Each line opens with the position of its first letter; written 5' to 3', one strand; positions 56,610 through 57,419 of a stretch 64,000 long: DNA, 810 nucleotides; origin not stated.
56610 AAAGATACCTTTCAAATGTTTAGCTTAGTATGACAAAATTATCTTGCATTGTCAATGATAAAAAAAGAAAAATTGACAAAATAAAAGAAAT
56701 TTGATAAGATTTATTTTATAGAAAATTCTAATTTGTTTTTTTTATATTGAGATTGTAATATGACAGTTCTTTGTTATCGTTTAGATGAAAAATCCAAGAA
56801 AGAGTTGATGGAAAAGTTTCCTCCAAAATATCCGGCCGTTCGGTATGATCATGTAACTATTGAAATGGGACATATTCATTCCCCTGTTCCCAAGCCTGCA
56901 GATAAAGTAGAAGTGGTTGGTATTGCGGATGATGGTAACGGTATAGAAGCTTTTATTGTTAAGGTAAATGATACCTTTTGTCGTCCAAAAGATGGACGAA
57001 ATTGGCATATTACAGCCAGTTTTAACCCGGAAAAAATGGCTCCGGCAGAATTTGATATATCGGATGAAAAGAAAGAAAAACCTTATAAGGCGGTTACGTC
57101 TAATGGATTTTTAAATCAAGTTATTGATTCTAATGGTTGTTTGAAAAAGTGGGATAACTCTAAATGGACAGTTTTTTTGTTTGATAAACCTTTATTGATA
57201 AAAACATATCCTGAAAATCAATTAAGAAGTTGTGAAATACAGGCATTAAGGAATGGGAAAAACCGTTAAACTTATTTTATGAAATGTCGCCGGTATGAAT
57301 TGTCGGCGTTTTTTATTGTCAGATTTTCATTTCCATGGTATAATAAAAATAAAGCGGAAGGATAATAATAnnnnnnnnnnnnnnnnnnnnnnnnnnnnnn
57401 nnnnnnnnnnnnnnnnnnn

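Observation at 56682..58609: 2H phosphoesterase + HExxH metalloprotease-like pair in a region of lineage-specific genes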

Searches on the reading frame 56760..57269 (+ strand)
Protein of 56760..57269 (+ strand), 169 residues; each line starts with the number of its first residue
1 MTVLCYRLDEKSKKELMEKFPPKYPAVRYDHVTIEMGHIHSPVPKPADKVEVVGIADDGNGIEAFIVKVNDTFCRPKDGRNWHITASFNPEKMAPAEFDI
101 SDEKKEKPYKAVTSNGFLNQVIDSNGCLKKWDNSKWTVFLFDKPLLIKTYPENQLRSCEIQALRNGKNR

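Call 3: search_protein_families(library=pfam, proteins=[window:56760-57269:+], max_evalue=1)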
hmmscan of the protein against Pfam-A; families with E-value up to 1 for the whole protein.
window:56760-57269:+ (169 aa): 0 families

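Call 4: search_protein_families(library=ncbifam, proteins=[window:56760-57269:+], max_evalue=1)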
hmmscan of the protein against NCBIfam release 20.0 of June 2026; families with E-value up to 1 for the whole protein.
window:56760-57269:+ (169 aa): 0 families

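Call 5: find_homologous_proteins(query=window:56760-57269:+, max_evalue=0.01)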
Query window:56760-57269:+ (169 aa): 39 proteins with E <= 0.01 among 49 candidates.
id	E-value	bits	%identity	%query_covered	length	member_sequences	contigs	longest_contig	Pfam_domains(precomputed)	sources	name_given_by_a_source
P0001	6.0e-113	393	100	100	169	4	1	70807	-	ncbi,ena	-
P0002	7.1e-81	288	79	100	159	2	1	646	-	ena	-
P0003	1.3e-59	219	60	96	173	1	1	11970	-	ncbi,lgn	-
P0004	3.9e-56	208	59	97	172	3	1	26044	-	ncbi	-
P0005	5.0e-56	207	57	96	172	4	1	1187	-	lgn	-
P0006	5.6e-56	207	60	97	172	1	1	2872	-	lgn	-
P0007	6.4e-56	207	60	97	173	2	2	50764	-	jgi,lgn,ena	-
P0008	6.8e-56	207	58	98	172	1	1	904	-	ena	-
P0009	6.8e-56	207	59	97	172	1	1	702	-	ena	-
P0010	1.3e-55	206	56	97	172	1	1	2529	-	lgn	-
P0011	1.8e-55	205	58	97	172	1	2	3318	-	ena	-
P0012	2.9e-55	205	60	96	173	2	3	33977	-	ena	-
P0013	5.1e-55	204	56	98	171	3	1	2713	-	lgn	-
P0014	5.6e-55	204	59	97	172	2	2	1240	-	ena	-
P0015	7.5e-55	203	57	97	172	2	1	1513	-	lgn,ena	-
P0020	3.0e-54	201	57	97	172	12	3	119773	-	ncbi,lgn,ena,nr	ncbi:MAG: hypothetical protein IJZ30_03065 [Alphaproteobacteria bacterium]|nr:hypothetical protein [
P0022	1.1e-53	200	57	96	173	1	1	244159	-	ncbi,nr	ncbi:MAG: hypothetical protein NC218_00565 [Acetobacter sp.]|nr:hypothetical protein [Acetobacter sp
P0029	8.8e-51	190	52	97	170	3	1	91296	-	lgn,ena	-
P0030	1.7e-50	189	53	97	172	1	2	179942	-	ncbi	-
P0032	1.7e-49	186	53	97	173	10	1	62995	-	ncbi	-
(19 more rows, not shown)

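Call 10: search_solved_structures(query=A1, max_evalue=10, show_alignments=3)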
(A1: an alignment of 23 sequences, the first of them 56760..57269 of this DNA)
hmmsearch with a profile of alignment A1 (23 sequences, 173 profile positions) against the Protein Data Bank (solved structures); distinct sequences matched with E-value up to 10: 0.

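Call 12: find_encoding_contigs(protein=P0020, flank=6000, max_places=2)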
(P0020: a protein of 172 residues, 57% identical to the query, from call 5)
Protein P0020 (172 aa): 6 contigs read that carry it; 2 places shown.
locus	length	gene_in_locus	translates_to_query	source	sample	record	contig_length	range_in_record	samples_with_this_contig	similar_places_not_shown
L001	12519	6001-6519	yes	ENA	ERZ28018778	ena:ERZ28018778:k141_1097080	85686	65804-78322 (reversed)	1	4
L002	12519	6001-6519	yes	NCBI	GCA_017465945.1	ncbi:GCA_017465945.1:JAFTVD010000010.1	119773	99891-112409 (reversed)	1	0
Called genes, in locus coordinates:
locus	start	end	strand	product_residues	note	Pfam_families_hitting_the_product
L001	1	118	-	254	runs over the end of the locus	-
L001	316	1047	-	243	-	-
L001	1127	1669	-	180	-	-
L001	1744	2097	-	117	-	PF13280:WYL (weak)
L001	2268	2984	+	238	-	-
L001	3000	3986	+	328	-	PF14281:PDDEXK_4 (weak)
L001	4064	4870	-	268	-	PF03747:ADP_ribosyl_GH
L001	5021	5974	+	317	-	PF13280:WYL, PF25583:WCX (weak)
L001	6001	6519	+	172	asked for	-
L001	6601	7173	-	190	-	-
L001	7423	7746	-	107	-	-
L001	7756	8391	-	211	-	PF00132:Hexapep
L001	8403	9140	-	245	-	PF03721:UDPG_MGDP_dh_N (faint), PF00984:UDPG_MGDP_dh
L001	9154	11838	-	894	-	PF04765:TOD1_MUCI70, PF05045:RgpF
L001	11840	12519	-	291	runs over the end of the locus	PF05045:RgpF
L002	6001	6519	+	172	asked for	-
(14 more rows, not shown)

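Call 13: find_encoding_contigs(protein=P0022, flank=6000, max_places=2)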
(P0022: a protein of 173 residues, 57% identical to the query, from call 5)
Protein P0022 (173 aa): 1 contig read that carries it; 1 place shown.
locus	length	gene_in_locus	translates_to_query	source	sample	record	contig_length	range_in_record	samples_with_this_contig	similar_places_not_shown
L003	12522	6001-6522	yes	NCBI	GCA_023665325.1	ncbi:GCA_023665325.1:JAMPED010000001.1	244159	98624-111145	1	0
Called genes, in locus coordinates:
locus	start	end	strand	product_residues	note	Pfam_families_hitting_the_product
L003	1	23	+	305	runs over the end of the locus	PF00226:DnaJ, PF01556:DnaJ_C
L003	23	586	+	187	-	PF07081:DUF1349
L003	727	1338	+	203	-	PF00440:TetR_N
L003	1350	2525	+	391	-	PF25917:BSH_RND, PF25973:BSH_CzcB (weak), PF25876:HH_MFP_RND, PF25878:HH_AAEA_pHBA (faint), PF25885:HH_EMRA (weak), PF25967:RND-MFP_C, PF25989:YknX_C (weak)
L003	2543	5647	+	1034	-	PF00873:ACR_tran, PF03176:MMPL, PF02355:SecD_SecF_C (weak)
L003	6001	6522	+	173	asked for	-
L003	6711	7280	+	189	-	PF02417:Chromate_transp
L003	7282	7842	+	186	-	PF02417:Chromate_transp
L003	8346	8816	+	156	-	PF12893:Lumazine_bd_2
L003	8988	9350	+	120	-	-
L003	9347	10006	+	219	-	PF13386:DsbD_2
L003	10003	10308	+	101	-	PF12840:HTH_20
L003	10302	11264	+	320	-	PF03773:ArsP_1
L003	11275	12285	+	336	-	PF03773:ArsP_1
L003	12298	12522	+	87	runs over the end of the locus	PF13192:Thioredoxin_3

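Call 14: find_encoding_contigs(protein=P0030, flank=6000, max_places=2)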
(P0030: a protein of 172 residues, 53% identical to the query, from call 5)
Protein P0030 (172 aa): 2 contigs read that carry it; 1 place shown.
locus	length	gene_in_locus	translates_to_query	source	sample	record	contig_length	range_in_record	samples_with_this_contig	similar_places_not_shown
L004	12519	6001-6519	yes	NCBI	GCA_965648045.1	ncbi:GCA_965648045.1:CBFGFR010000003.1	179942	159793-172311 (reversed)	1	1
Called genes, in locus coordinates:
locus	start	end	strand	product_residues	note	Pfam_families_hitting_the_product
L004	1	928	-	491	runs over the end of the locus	PF00772:DnaB, PF13481:AAA_25, PF03796:DnaB_C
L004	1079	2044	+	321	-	PF01073:3Beta_HSD, PF01370:Epimerase, PF02719:Polysacc_synt_2, PF04321:RmlD_sub_bind, PF05368:NmrA, PF13460:NAD_binding_10, PF16363:GDP_Man_Dehyd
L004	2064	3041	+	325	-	PF03741:TerC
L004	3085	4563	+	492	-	-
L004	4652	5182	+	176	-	-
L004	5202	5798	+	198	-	-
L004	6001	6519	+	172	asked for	-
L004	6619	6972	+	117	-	PF13657:Couple_hipA (weak)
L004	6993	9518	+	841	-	-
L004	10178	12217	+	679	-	PF09848:SLFN-g3_helicase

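Call 20: predict_structure(alignment_id=A1)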
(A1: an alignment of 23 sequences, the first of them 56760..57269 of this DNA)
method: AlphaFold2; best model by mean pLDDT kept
length: 169 residues; sequences in the alignment: 23
mean_pLDDT: 93.5   pTM: 0.87
mean pLDDT of the five models: 93.5, 93.4, 92.6, 92.0, 90.8
residues with pLDDT >= 90: 144; 70-90: 21; 50-70: 3; < 50: 1
segments of 3 or more residues with pLDDT < 50: none
pLDDT, mean of each block of 10 residues (from residue 1): 94 97 95 92 96 98 98 93 97 95 93 95 94 95 97 90 71
secondary structure, 60 per line:
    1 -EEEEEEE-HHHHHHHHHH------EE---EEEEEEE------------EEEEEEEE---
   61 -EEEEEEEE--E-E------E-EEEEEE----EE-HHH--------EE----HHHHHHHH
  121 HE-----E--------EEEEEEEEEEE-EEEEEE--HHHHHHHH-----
elements in order: E2-8 H10-19 E31-37 E50-57 E62-69 E83-88 H113-121 E137-147 E149-154 H157-164

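Call 24: fold_search(model_id=the predicted structure, library=pdb)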
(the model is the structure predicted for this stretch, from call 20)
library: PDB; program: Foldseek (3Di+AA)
matches with E <= 10: 129; with E <= 0.001: 0
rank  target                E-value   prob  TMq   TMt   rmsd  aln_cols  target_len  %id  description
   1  6u05                  3.7e-03  1.00  0.54  0.25   6.2       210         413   13  Crystal Structure of Fungal RNA Kinase (released 2019-11-06)
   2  4wca                  3.8e-02  0.95  0.45  0.38   9.0       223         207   11  Catalytic domain of mouse 2',3'-cyclic nucleotide 3'- phosphodiesterase, with mutation H230Q, complexed with citrate (released 2015-09-23)
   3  9etj_A                9.0e-02  0.94  0.51  0.43   7.3       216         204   11  Mouse CNPase catalytic domain with nanobody 10E (released 2024-12-11)
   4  9etl_A                1.0e-01  0.90  0.46  0.39   8.5       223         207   11  Mouse CNPase catalytic domain with nanobody 8D (released 2024-12-11)
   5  2yp0                  1.1e-01  0.92  0.50  0.41   7.9       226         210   10  Catalytic domain of mouse 2',3'-cyclic nucleotide 3'- phosphodiesterase, crystallized with 2'-AMPS (released 2013-07-10)
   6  9erw_B                1.2e-01  0.91  0.50  0.42   8.1       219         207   11  Mouse CNPase catalytic domain with nanobody 8C (released 2024-12-11)
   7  1woj                  1.2e-01  0.90  0.49  0.40  10.1       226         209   12  Crystal structure of human phosphodiesterase (released 2005-03-15)
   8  4wc9                  1.3e-01  0.87  0.47  0.40   8.7       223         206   11  Catalytic domain of mouse 2',3'-cyclic nucleotide 3'- phosphodiesterase, with mutation F235L (released 2015-09-23)
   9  7qzk                  1.3e-01  0.87  0.47  0.39   7.7       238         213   11  Crystal structure of mouse CNPase catalytic domain, V318I mutant (released 2023-02-15)
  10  9q2g                  1.3e-01  0.54  0.38  0.39   9.2       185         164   12  Phosphodiesterase from Burkholderia phage BCSR5 in the closed lid conformation (released 2025-11-05)
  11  2ype                  1.3e-01  0.84  0.47  0.38  10.5       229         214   11  Catalytic domain of mouse 2',3'-cyclic nucleotide 3'- phosphodiesterase, with mutation H309S, crystallized with 2',3'- c (released 2013-07-10)
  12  4wdb                  1.4e-01  0.85  0.47  0.39   9.1       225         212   12  Catalytic domain of mouse 2',3'-cyclic nucleotide 3'- phosphodiesterase, with mutation R307Q, complexed with 2'-AMP (released 2015-09-23)
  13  2y1p                  1.4e-01  0.82  0.46  0.37  10.4       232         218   11  Catalytic domain of mouse 2',3'-cyclic nucleotide 3'- phosphodiesterase, complexed with citrate (released 2011-12-21)
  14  2ydc                  1.6e-01  0.84  0.48  0.39  10.0       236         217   11  Catalytic domain of mouse 2',3'-cyclic nucleotide 3'- phosphodiesterase, soaked with GTP (released 2012-03-28)
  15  2ypc                  1.6e-01  0.82  0.47  0.38  10.2       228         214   11  Catalytic domain of mouse 2',3'-cyclic nucleotide 3'- phosphodiesterase, with mutation H309S, crystallized with 2',3-(SP (released 2013-07-10)
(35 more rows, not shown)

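Call 35: list_cluster_members(proteins=[P0001, P0040, P0003, P0004, P0051])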
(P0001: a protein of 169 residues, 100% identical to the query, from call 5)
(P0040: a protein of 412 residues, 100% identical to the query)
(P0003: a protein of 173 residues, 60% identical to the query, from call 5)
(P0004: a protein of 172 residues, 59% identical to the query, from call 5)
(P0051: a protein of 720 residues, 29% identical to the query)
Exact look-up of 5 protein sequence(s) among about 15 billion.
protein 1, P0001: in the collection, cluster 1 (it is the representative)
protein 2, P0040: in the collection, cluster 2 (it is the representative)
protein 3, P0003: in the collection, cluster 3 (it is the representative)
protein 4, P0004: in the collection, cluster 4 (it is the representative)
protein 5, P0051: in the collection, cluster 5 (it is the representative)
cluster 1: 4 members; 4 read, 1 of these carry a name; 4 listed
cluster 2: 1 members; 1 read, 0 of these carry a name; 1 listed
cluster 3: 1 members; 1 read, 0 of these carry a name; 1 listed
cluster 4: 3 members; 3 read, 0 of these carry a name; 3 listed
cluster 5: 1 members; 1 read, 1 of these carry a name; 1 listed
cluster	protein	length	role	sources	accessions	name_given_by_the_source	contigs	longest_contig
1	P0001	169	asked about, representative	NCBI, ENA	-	-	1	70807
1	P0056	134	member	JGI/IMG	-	hypothetical protein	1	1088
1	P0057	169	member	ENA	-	-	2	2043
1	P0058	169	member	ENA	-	-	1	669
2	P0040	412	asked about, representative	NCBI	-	-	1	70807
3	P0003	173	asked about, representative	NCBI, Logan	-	-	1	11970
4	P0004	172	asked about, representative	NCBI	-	-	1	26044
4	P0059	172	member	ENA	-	-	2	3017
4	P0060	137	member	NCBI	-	-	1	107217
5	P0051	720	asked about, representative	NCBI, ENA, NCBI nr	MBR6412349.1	MAG: hypothetical protein IKS41_04225 [Alphaproteobacteria bacterium] | hypothetical protein [Alphaproteobacteria bacterium]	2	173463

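Call 36: find_related_loci(query=A1, collection=genome_contigs, flank=10000)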
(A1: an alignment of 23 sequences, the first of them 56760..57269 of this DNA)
Query A1 (169 aa) in genome_contigs; peptide patterns used: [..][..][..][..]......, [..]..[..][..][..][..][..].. (x = any residue, [..] = any of these).
600 stretches matched a pattern (row limit reached: there are more); 6 encode a relative of the query (tblastn E <= 1e-3); 6 distinct loci.
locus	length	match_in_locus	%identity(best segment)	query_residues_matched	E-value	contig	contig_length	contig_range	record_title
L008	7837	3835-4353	53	1-169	3e-60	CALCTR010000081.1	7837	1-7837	MAG TPA_asm: uncultured Alphaproteobacteria bacterium isolate SRR6425795_bin.15_CONCOCT_v1.1_MAG genome assembly, contig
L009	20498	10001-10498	57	1-164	7e-60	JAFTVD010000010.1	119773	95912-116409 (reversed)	MAG: Alphaproteobacteria bacterium isolate RGIG4178 Roe_deer_Colon-2__c1260, whole genome shotgun sequence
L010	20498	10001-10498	54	1-163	7e-58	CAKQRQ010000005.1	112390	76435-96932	MAG: uncultured Alphaproteobacteria bacterium isolate REFINED_METABAT215_TOP10_CONTIGS_1500_ASSEMBLY_K77_MERGED__Hadza_M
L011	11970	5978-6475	60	1-163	5e-58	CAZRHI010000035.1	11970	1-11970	MAG TPA_asm: uncultured Acetobacter sp. isolate SRP199465_co2_2 genome assembly, contig: NODE_16801_length_11970_cov_7.4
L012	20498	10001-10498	53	1-164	2e-56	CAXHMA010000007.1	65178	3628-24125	MAG: uncultured Alphaproteobacteria bacterium isolate ena-SAMPLE-TAB-22-03-2024-10:43:23:852-115549 genome assembly, con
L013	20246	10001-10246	44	8-91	1e-17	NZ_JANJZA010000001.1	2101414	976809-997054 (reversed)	Sphingomicrobium nitratireducens strain O-35 NODE_1_length_2101414_cov_284.135371, whole genome shotgun sequence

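Call 41: search_protein_representatives(alignment_id=A1)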
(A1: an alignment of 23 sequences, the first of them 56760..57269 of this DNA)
Query: 23 sequences, 173 profile positions. Proteins with E-value up to 0.001 (for the whole library): 814; up to 1e-10: 354; up to 1e-30: 14. The best 150 are listed.
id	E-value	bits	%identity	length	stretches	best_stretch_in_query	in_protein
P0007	1.7e-85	301.7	-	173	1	1-172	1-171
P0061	7.3e-62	224.8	-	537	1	1-167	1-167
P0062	3.1e-61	222.7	-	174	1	1-170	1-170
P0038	1.1e-55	204.6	-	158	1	1-163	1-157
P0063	3.2e-44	167.3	-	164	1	4-165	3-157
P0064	2.9e-41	157.7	-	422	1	7-156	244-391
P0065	4.0e-40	154.0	-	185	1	1-155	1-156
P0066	2.0e-39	151.7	-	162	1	4-169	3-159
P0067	2.2e-37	145.1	-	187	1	1-157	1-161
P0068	1.7e-34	135.6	-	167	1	4-123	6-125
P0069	2.4e-34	135.2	-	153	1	1-122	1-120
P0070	1.6e-33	132.5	-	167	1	1-127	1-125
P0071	5.6e-33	130.7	-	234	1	1-150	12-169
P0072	6.5e-33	130.5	-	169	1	3-159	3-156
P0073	5.6e-30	120.9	-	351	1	4-125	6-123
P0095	3.3e-22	95.7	-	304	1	3-96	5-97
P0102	7.4e-21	91.2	-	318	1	4-98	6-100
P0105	1.6e-20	90.1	-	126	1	4-91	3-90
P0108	3.2e-20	89.2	-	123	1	1-91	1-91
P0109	4.5e-20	88.7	-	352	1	6-131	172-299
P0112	1.1e-19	87.4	-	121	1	5-94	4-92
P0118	3.0e-19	86.0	-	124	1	4-97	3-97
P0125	1.6e-18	83.6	-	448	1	5-104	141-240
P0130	3.4e-18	82.6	-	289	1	6-97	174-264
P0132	3.8e-18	82.4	-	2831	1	3-92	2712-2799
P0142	1.0e-17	81.0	-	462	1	4-102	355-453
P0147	1.5e-17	80.5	-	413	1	3-92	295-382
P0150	1.9e-17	80.2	-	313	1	4-97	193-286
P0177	1.4e-16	77.3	-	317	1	4-102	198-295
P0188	3.6e-16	76.0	-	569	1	3-92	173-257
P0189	4.8e-16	75.6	-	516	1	1-104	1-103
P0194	8.4e-16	74.8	-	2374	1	4-92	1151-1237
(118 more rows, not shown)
